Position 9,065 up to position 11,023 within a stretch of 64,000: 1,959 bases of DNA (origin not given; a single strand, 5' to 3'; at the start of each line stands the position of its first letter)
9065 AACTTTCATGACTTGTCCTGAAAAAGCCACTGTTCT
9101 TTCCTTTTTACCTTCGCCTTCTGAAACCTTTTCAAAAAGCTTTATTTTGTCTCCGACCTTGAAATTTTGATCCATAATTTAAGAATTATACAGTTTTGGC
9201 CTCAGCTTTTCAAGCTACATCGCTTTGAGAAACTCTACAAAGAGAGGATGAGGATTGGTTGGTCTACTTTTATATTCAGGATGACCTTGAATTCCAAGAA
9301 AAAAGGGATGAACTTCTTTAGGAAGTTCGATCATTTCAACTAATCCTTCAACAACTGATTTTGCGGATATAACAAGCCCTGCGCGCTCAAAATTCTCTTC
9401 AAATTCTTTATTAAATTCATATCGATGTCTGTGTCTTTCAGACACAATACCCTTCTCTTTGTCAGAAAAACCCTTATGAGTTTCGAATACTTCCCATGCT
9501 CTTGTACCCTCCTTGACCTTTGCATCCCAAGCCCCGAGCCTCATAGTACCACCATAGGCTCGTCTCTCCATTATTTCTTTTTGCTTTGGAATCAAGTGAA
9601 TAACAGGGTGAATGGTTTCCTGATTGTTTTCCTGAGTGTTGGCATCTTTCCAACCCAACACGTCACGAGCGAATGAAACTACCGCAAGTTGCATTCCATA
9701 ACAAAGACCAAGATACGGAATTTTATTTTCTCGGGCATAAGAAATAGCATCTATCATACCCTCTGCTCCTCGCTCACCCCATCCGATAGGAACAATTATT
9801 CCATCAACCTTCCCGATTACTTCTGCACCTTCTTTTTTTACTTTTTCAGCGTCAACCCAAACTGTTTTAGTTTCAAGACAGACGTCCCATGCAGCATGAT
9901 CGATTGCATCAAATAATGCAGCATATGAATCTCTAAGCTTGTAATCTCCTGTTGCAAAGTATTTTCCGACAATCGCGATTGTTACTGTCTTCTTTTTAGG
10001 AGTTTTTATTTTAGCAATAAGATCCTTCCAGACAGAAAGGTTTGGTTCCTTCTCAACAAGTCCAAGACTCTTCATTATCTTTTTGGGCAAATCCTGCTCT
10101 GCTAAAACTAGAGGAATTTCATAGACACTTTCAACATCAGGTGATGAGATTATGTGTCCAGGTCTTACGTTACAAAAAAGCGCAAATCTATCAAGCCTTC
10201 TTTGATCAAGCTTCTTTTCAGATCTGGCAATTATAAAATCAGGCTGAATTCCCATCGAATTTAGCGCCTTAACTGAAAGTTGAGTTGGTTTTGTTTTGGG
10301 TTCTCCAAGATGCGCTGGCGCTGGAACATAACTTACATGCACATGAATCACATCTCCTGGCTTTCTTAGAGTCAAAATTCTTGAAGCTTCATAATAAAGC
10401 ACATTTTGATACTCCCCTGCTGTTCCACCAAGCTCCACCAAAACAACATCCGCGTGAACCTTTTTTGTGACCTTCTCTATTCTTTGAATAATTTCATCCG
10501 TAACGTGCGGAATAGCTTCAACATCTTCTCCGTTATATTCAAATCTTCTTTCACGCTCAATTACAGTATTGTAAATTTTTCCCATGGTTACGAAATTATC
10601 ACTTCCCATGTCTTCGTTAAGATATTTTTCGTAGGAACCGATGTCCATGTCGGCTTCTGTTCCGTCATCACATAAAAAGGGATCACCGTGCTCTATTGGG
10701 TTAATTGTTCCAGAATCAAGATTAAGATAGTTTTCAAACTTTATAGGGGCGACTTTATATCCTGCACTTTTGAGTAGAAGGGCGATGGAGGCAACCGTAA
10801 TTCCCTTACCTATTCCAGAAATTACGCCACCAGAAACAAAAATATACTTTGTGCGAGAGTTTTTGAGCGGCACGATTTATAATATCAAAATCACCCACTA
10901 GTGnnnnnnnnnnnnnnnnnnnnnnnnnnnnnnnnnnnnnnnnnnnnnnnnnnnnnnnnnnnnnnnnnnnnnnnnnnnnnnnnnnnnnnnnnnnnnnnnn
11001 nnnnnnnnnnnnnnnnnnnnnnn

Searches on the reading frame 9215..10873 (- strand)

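Call 13: search_protein_families(library=pfam, proteins=[window:9215-10873:-], max_evalue=0.001)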
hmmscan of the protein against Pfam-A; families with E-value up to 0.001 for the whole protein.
window:9215-10873:- (552 aa): 4 families
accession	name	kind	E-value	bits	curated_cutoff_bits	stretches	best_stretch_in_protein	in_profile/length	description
PF06418.20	CTP_synth_N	-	8.6e-97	324.1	26.1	1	9-272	1-265/265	CTP synthase N-terminus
PF00117.34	GATase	-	5.5e-30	104.9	22.8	1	314-550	3-189/190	Glutamine amidotransferase class-I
PF01656.29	CbiA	-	8.2e-05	23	25.4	1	19-135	8-54/125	CobQ/CobB/MinD/ParA nucleotide binding domain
PF07722.19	Peptidase_C26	-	0.00012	22.4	20.5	0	377-533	98-219/219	Peptidase C26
